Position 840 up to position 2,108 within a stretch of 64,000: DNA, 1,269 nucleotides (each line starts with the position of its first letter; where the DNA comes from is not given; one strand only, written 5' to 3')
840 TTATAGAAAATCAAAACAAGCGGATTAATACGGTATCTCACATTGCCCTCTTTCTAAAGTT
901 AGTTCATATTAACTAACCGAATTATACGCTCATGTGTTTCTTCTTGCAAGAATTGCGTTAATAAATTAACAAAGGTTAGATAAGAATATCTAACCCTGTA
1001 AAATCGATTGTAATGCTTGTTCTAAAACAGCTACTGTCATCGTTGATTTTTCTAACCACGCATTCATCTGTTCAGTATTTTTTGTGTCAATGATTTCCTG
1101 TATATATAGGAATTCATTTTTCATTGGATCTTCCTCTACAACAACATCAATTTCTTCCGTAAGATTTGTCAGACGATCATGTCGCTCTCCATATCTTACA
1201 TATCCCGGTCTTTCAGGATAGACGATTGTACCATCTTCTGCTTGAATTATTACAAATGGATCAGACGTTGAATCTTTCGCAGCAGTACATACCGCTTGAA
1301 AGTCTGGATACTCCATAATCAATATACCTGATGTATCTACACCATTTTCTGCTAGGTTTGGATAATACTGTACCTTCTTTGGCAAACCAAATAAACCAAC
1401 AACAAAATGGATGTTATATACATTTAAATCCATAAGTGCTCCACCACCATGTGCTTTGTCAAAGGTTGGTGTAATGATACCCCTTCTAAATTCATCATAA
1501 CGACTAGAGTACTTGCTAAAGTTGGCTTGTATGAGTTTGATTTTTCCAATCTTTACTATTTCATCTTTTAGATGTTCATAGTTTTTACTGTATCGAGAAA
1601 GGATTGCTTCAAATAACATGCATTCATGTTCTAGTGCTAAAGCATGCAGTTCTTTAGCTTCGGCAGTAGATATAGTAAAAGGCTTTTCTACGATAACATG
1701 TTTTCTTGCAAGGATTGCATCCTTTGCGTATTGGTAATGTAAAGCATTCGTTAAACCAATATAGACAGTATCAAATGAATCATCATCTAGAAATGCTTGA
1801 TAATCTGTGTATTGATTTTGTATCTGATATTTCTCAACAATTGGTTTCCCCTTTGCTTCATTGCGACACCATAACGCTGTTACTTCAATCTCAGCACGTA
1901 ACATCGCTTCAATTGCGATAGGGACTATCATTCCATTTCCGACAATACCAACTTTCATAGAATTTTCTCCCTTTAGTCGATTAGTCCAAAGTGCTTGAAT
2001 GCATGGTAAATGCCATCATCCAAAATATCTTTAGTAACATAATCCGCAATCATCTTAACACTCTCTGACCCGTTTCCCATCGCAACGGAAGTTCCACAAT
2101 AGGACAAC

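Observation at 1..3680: TPP riboswitch controls an operon combining an ECF S-component, a Cof-type HAD phosphatase and a Gfo/Idh/MocA oxidoreductase, with its own EcfT-EcfA module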

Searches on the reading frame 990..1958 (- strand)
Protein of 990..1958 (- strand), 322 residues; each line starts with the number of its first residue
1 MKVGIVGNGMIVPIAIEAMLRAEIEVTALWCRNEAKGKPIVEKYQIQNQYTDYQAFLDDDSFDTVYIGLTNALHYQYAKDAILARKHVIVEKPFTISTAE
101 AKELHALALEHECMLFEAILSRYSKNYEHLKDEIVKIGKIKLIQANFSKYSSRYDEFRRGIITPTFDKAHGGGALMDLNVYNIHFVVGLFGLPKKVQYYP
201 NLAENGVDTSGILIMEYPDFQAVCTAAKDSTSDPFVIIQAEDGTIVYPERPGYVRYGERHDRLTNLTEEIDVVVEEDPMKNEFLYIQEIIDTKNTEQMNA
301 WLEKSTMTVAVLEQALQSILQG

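Call 3: search_protein_families(library=pfam, proteins=[window:990-1958:-], max_evalue=0.01)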
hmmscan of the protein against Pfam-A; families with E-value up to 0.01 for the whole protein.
window:990-1958:- (322 aa): 3 families
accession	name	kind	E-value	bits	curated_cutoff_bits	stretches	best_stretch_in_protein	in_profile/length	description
PF01408.29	GFO_IDH_MocA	-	3.3e-23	83.1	24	1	1-116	1-117/120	Oxidoreductase family, NAD-binding Rossmann fold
PF22725.1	GFO_IDH_MocA_C3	-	2.8e-10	40.7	27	1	136-245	12-123/124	GFO/IDH/MocA C-terminal domain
PF02894.22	GFO_IDH_MocA_C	-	5.2e-05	23.6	22.9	1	136-319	8-210/218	Oxidoreductase family, C-terminal alpha/beta domain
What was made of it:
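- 990..1958 (-): Gfo/Idh/MocA oxidoreductase, 322 aa, paired with the HAD gene. PF01408 and PF22725 (call 3).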

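Call 4: search_protein_families(library=ncbifam, proteins=[window:990-1958:-], max_evalue=0.01)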
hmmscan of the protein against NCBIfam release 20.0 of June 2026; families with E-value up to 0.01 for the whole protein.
window:990-1958:- (322 aa): 9 families
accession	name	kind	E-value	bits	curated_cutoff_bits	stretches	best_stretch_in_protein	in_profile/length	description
NF008607.0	PRK11579.1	subfamily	4e-18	65.5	330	1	2-224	6-225/346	oxidoreductase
NF007574.0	PRK10206.1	equivalog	3.8e-16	59.1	352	1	32-257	36-249/345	oxidoreductase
TIGR04380.1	myo_inos_iolG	equivalog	5.1e-16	58.5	355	1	1-145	2-150/330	inositol 2-dehydrogenase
NF041392.1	XylDh_Gfo6_Halo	equivalog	4.8e-15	55.2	350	1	14-295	31-320/350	D-xylose 1-dehydrogenase Gfo6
NF040723.1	UDP-GlcNAcDh_Arch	equivalog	8.2e-14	51.8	450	1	1-144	1-145/302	UDP-N-acetylglucosamine 3-dehydrogenase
NF052679.1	InsChiInosDhIolG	equivalog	1.7e-11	43.7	540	1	1-145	3-153/343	bifunctional inositol 2-dehydrogenase/D-chiro-inositol 1-dehydrogenase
NF052479.1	LevoglcsnDh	equivalog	9.2e-10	37.7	650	1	38-185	50-197/386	levoglucosan dehydrogenase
NF058561.1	BT_2158_fam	equivalog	3.3e-09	35.8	750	1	27-112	60-147/487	glycoside 3-dehydrogenase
NF058563.1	BT_2159_fam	equivalog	0.0001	21.4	650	1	1-140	1-140/350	disaccharide 3-dehydrogenase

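Call 9: find_homologous_proteins(query=window:990-1958:-, max_evalue=1e-10)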
Query window:990-1958:- (322 aa): 5875 proteins with E <= 1e-10 among 8000 candidates; the best 120 are listed.
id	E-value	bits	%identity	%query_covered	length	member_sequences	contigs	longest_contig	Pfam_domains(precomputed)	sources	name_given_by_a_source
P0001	3.1e-207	705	97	100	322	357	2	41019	PF01408.29,PF22725.2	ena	-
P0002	2.9e-205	699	96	100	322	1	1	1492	PF01408.29,PF22725.2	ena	-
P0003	1.8e-204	696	96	100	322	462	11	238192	PF01408.29,PF22725.2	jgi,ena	-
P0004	2.6e-203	692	96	100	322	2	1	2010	PF01408.29,PF22725.2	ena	-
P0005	5.0e-203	691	95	100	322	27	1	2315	PF01408.29,PF22725.2,PF02894.23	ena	-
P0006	6.7e-203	691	95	100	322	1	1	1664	PF01408.29,PF22725.2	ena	-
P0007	7.1e-203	691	95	100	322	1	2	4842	PF01408.29,PF22725.2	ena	-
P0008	1.8e-202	689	96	100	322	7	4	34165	PF01408.29,PF22725.2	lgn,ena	-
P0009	2.4e-202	689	95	100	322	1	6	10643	PF01408.29,PF22725.2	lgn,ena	-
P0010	6.1e-202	688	95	100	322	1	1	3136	PF01408.29,PF22725.2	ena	-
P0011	1.0e-201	687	95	100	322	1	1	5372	PF01408.29,PF22725.2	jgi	-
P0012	1.8e-201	686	95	100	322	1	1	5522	PF01408.29,PF22725.2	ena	-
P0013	2.3e-201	686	95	100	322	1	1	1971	PF01408.29,PF22725.2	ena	-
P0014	3.5e-201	685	95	100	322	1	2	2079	PF01408.29,PF22725.2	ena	-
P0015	4.3e-201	685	94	100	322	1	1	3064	PF01408.29,PF22725.2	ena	-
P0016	4.3e-201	685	94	100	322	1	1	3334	PF01408.29,PF22725.2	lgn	-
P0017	4.3e-201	685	94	100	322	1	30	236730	PF01408.29,PF22725.2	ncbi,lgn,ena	-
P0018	5.9e-201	684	94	100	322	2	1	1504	PF01408.29,PF22725.2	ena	-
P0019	6.0e-201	684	94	100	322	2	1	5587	PF01408.29,PF22725.2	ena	-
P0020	6.9e-201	684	94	100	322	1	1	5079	PF01408.29,PF22725.2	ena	-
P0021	8.4e-201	684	94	100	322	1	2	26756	PF01408.29,PF22725.2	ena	-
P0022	1.6e-200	683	94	100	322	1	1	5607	PF01408.29,PF22725.2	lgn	-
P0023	1.8e-200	683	94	100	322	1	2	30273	PF01408.29,PF22725.2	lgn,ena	-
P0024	3.5e-200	682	94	100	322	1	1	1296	PF01408.29,PF22725.2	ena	-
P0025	3.9e-200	682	94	100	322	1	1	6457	PF01408.29,PF22725.2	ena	-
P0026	4.1e-200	682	94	100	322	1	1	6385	PF01408.29,PF22725.2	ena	-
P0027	4.5e-200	681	94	100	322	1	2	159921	PF01408.29,PF22725.2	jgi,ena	-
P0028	6.0e-200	681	94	100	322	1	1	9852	PF01408.29,PF22725.2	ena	-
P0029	1.0e-199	680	93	100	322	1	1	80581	PF01408.29,PF22725.2,PF02894.23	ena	-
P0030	9.4e-199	677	93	100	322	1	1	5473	PF01408.29,PF22725.2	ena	-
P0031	1.8e-198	676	93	100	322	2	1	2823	PF01408.29,PF22725.2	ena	-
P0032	1.8e-198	676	93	100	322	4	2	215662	PF01408.29,PF22725.2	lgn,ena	-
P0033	2.8e-198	676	93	100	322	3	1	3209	PF01408.29,PF22725.2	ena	-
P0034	2.4e-197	673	93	100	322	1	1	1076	PF01408.29,PF22725.2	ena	-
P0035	1.6e-196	670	93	100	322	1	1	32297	PF01408.29,PF22725.2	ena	-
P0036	2.9e-196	669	92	100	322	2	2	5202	PF01408.29,PF22725.2,PF02894.23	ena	-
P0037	1.1e-195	667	92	100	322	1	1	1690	PF01408.29,PF22725.2,PF02894.23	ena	-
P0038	1.9e-194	663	91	100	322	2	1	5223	PF01408.29,PF22725.2,PF02894.23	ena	-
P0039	5.1e-193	658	90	100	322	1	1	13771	PF01408.29,PF22725.2,PF02894.23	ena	-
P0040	6.3e-192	655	90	100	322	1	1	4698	PF01408.29,PF22725.2,PF02894.23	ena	-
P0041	1.6e-191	653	90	100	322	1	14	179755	PF01408.29,PF22725.2,PF02894.23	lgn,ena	-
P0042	2.2e-191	653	90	100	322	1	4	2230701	PF01408.29,PF22725.2,PF02894.23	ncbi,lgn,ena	-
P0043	4.0e-191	652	90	100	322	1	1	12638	PF01408.29,PF22725.2,PF02894.23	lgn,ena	-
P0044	4.1e-191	652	89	100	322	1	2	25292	PF01408.29,PF22725.2,PF02894.23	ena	-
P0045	4.2e-191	652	90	100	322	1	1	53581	PF01408.29,PF22725.2,PF02894.23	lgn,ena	-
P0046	1.2e-190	651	92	100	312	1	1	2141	PF01408.29,PF22725.2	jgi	-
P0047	1.2e-190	651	90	100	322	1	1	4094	PF01408.29,PF22725.2,PF02894.23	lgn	-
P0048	1.5e-190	650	89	100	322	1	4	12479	PF01408.29,PF22725.2,PF02894.23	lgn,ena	-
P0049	1.5e-190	650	90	100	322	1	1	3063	PF01408.29,PF22725.2,PF02894.23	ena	-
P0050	1.7e-190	650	89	100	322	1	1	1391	PF01408.29,PF22725.2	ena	-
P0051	3.8e-190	649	89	100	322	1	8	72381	PF01408.29,PF22725.2,PF02894.23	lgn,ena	-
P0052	3.8e-190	649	89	100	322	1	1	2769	PF01408.29,PF22725.2,PF02894.23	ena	-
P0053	4.7e-190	649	88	100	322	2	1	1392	PF01408.29,PF22725.2,PF02894.23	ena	-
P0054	5.3e-190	648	89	100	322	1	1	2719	PF01408.29,PF22725.2,PF02894.23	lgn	-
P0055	7.5e-190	648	89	100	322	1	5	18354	PF01408.29,PF22725.2,PF02894.23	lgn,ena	-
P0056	9.5e-190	648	88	100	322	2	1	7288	PF01408.29,PF22725.2,PF02894.23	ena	-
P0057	1.9e-189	647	89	100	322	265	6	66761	PF01408.29,PF22725.2,PF02894.23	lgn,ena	-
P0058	2.8e-189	646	89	100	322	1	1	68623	PF01408.29,PF22725.2,PF02894.23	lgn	-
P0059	7.7e-189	645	89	100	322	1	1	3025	PF01408.29,PF22725.2,PF02894.23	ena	-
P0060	1.0e-188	644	89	100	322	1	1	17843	PF01408.29,PF22725.2,PF02894.23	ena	-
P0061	1.4e-188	644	89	100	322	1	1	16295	PF01408.29,PF22725.2,PF02894.23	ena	-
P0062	3.4e-188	642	89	100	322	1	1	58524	PF01408.29,PF22725.2,PF02894.23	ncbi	ncbi:Gfo/Idh/MocA family protein [Solobacterium moorei]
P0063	3.7e-188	642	89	100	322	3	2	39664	PF01408.29,PF22725.2,PF02894.23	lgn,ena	-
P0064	6.5e-188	642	88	100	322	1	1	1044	PF01408.29,PF22725.2,PF02894.23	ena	-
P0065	9.2e-188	641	89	100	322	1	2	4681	PF01408.29,PF22725.2,PF02894.23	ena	-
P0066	1.7e-187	640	89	100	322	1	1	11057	PF01408.29,PF22725.2,PF02894.23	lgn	-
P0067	2.5e-186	636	87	100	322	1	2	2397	PF01408.29,PF22725.2,PF02894.23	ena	-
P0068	1.1e-185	634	87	100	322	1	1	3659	PF01408.29,PF22725.2,PF02894.23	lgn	-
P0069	2.6e-185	633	87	100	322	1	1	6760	PF01408.29,PF22725.2,PF02894.23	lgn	-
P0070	1.5e-184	630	87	100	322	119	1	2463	PF01408.29,PF22725.2,PF02894.23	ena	-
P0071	6.6e-184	628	86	100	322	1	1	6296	PF01408.29,PF22725.2,PF02894.23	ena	-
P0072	1.2e-183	628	86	100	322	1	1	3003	PF01408.29,PF22725.2,PF02894.23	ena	-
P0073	1.3e-183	627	86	100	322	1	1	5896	PF01408.29,PF22725.2,PF02894.23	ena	-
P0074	3.1e-183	626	86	99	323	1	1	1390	PF01408.29,PF22725.2,PF02894.23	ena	-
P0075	5.9e-183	625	86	100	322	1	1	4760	PF01408.29,PF22725.2,PF02894.23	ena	-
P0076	6.4e-183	625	86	100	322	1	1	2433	PF01408.29,PF22725.2,PF02894.23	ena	-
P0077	6.5e-183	625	86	100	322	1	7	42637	PF01408.29,PF22725.2,PF02894.23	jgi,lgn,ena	-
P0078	1.6e-182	624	85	100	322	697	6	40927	PF01408.29,PF22725.2,PF02894.23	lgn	-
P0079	4.9e-182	622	86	100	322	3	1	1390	PF01408.29,PF22725.2,PF02894.23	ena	-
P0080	2.5e-181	620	85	100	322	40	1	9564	PF01408.29,PF22725.2,PF02894.23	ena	-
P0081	2.5e-180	617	85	100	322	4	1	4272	PF01408.29,PF22725.2,PF02894.23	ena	-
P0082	3.6e-180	616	86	98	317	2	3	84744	PF01408.29,PF22725.2,PF02894.23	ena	-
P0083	3.4e-175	600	86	100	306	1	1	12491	PF01408.29,PF22725.2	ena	-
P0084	1.9e-172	591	84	100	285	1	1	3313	PF01408.29,PF22725.2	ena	-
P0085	5.2e-172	589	84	100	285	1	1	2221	PF01408.29,PF22725.2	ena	-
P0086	1.7e-164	565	88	88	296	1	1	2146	PF01408.29,PF22725.2,PF02894.23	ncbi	-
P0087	1.8e-154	532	95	77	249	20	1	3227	PF01408.29,PF22725.2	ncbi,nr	ncbi:MAG: Gfo/Idh/MocA family oxidoreductase, partial [Solobacterium sp.]|nr:Gfo/Idh/MocA family oxi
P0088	6.7e-153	527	87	83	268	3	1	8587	PF01408.29,PF22725.2,PF02894.23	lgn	-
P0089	1.6e-150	519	86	82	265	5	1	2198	PF01408.29,PF22725.2,PF02894.23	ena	-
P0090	2.3e-150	518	85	83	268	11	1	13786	PF01408.29,PF22725.2,PF02894.23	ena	-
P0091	2.2e-140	485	92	72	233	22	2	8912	PF22725.2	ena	-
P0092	1.2e-132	460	87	72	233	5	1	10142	PF22725.2,PF02894.23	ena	-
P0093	1.5e-129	450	85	73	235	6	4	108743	PF01408.29,PF22725.2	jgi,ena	jgi:oxidoreductase domain protein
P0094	2.7e-129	449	93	66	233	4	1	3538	PF01408.29,PF22725.2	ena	-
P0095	2.9e-129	449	85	73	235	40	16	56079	PF01408.29,PF22725.2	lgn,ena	-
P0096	1.7e-128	446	96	65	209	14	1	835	PF22725.2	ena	-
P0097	3.7e-125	435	62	98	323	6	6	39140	PF01408.29,PF22725.2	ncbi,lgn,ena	-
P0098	8.3e-122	424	90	65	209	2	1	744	PF22725.2,PF02894.23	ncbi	-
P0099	4.8e-120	419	90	65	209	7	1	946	PF22725.2,PF02894.23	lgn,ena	-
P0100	4.6e-119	415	90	65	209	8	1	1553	PF22725.2,PF02894.23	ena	-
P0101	2.3e-107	377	55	99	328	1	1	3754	PF01408.29,PF22725.2,PF02894.23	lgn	-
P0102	3.0e-107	377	56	97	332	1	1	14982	PF01408.29,PF22725.2,PF02894.23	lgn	-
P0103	4.9e-105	369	54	99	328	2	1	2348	PF01408.29,PF22725.2,PF02894.23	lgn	-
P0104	1.6e-104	368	52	99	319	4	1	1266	PF01408.29,PF22725.2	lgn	-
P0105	4.4e-104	366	54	99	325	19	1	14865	PF01408.29,PF22725.2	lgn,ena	-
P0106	4.5e-104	366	54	98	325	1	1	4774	PF01408.29,PF22725.2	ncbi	-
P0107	1.8e-103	364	51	98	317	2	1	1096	PF01408.29,PF22725.2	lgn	-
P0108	4.1e-103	363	53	99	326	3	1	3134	PF01408.29,PF22725.2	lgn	-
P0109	1.6e-102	361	52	100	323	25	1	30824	PF01408.29,PF22725.2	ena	-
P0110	3.9e-102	360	53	98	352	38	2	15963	PF01408.29,PF22725.2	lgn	-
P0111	1.0e-101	358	53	97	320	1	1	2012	PF01408.29,PF22725.2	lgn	-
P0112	1.1e-101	358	54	99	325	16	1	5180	PF01408.29,PF22725.2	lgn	-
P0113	2.2e-101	357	51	98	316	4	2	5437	PF01408.29,PF22725.2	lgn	-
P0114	6.5e-101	356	52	99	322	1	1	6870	PF01408.29,PF22725.2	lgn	-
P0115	6.9e-101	356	53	98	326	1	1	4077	PF01408.29,PF22725.2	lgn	-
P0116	7.8e-101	356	53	98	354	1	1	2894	PF01408.29,PF22725.2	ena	-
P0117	9.9e-101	355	52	98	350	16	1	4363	PF01408.29,PF22725.2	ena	-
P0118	2.1e-100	354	51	99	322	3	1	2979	PF01408.29,PF22725.2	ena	-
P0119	3.6e-100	353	52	98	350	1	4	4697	PF01408.29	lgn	-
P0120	1.1e-99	352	53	98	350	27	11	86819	PF01408.29,PF22725.2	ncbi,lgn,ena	-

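Call 12: find_related_loci(query=A1, collection=genome_contigs, flank=8000)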
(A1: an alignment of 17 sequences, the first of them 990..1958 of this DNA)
Query A1 (322 aa) in genome_contigs; peptide patterns used: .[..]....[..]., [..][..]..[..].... (x = any residue, [..] = any of these).
600 stretches matched a pattern (row limit reached: there are more); 572 encode a relative of the query (tblastn E <= 1e-3); the best 80 are kept; 80 distinct loci.
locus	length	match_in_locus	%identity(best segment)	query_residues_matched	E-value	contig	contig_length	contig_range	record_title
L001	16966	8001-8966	94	1-322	0e+0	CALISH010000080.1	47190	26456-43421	MAG TPA_asm: uncultured Solobacterium sp. isolate ERR589484_bin.50_CONCOCT_v1.1_MAG genome assembly, contig: ERZ772945.2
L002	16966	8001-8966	93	1-322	0e+0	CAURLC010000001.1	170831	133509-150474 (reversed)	MAG TPA_asm: uncultured Solobacterium sp. isolate ERR9968727_bin.3_MetaWRAP_v1.3_MAG genome assembly, contig: ERZ2161562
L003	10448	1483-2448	92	1-322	0e+0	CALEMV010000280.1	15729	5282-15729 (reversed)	MAG TPA_asm: uncultured Solobacterium sp. isolate SRR1952597_bin.62_CONCOCT_v1.1_MAG genome assembly, contig: ERZ1033937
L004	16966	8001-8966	87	1-322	0e+0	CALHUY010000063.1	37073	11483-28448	MAG TPA_asm: uncultured Solobacterium sp. isolate ERR589382_bin.92_CONCOCT_v1.1_MAG genome assembly, contig: ERZ772781.1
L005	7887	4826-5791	86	1-322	0e+0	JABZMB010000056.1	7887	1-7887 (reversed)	MAG: Solobacterium sp. isolate JCVI_44_bin.31 NODE_2605_length_7887_cov_27.171093, whole genome shotgun sequence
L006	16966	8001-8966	86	1-322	0e+0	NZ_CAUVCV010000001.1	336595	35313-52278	MAG: uncultured Solobacterium sp. isolate SRR13061541_bin.1_MetaWRAP_v1.3_MAG ERZ21659680.2, whole genome shotgun sequen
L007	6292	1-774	93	65-322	3e-166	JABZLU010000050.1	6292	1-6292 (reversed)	MAG: Solobacterium sp. isolate JCVI_43_bin.4 NODE_50_length_6292_cov_2.944167, whole genome shotgun sequence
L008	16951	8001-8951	62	1-317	3e-133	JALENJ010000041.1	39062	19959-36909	MAG: Erysipelotrichaceae bacterium isolate SUG162 k141_8835238, whole genome shotgun sequence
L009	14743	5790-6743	55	1-319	5e-111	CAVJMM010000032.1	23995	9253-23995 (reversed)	Eubacterium sp. AM49-13BH isolate H07681-L1_cleanbin_000024 genome assembly, contig: Spades_H07681-L1_contig_1245, whole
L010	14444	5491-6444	53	1-319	5e-110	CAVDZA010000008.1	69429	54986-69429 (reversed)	Bulleidia sp. isolate H07633-L1_cleanbin_000010 genome assembly, contig: Spades_H07633-L1_contig_125, whole genome shotg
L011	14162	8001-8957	53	1-319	4e-109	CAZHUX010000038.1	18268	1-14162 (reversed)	MAG TPA_asm: uncultured Galactobacillus sp. isolate SRP350583_co1_412 genome assembly, contig: NODE_5285_length_18268_co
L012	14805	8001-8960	52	1-321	6e-109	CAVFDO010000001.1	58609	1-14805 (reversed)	bacterium isolate SRR8978468_cleanbin_000002 genome assembly, contig: Spades_SRR8978468_contig_4, whole genome shotgun s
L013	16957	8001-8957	53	1-317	6e-108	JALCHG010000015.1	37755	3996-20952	MAG: Solobacterium sp. isolate UW_TS_BUL2_8 Ga0455810_00295, whole genome shotgun sequence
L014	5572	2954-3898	52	1-315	7e-108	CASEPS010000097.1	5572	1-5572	uncultured Erysipelotrichaceae bacterium isolate A75_L1_316316_idba_bin.14 genome assembly, contig: A75_L1_316316_idba_b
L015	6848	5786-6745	52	1-321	8e-108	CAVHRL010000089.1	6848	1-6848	Lachnospiraceae bacterium isolate H07677-L1_cleanbin_000010 genome assembly, contig: Spades_H07677-L1_contig_7085, whole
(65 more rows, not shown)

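Call 27: search_solved_structures(query=window:990-1958:-, max_evalue=0.00001)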
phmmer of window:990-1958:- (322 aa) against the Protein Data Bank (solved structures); distinct sequences matched with E-value up to 0.00001: 40.
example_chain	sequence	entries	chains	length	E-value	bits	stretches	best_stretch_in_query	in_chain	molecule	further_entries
2ho5_A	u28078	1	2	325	6.6e-33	117.7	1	1-246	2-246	Oxidoreductase, Gfo/Idh/MocA family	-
4iq0_A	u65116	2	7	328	6.8e-33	117.6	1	1-246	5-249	Oxidoreductase, Gfo/Idh/MocA family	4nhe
2o48_X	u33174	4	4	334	3.1e-19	72.8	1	6-219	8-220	Dimeric dihydrodiol dehydrogenase | Trans-1,2-dihydrobenzene-1,2-diol dehydrogenase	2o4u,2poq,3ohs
3evn_A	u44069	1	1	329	7.9e-17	64.8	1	2-126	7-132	Oxidoreductase, Gfo/Idh/MocA family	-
3rbv_A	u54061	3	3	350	3.9e-14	56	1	2-190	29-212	Sugar 3-ketoreductase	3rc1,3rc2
3e9m_A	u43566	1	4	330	5.6e-14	55.5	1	2-188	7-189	Oxidoreductase, Gfo/Idh/MocA family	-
3rc7_A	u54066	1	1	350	1.4e-13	54.2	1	2-190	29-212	Sugar 3-ketoreductase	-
3fhl_A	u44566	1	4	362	1.4e-13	54.2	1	42-263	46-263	Putative oxidoreductase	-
3rcb_A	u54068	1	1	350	1.4e-13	54.2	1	2-190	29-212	Sugar 3-ketoreductase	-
3e82_A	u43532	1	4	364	1.7e-13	53.9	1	55-223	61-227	Putative oxidoreductase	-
3rc9_A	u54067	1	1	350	2.7e-13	53.2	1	2-190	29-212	Sugar 3-ketoreductase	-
3i23_A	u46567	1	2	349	2.1e-12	50.3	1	18-255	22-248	Oxidoreductase, Gfo/Idh/MocA family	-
3fd8_A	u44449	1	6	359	2.2e-12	50.2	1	18-255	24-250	Oxidoreductase, Gfo/Idh/MocA family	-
3hnp_A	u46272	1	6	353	4.6e-12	49.2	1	38-210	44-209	Oxidoreductase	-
4had_A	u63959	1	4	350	1.3e-11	47.7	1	10-223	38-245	Probable oxidoreductase protein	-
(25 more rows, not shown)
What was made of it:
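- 990..1958 (-): Nearest structures are 2HO5/4IQ0 (function unknown), dihydrodiol dehydrogenase 2O48 and sugar 3-ketoreductase 3RBV (call 27).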
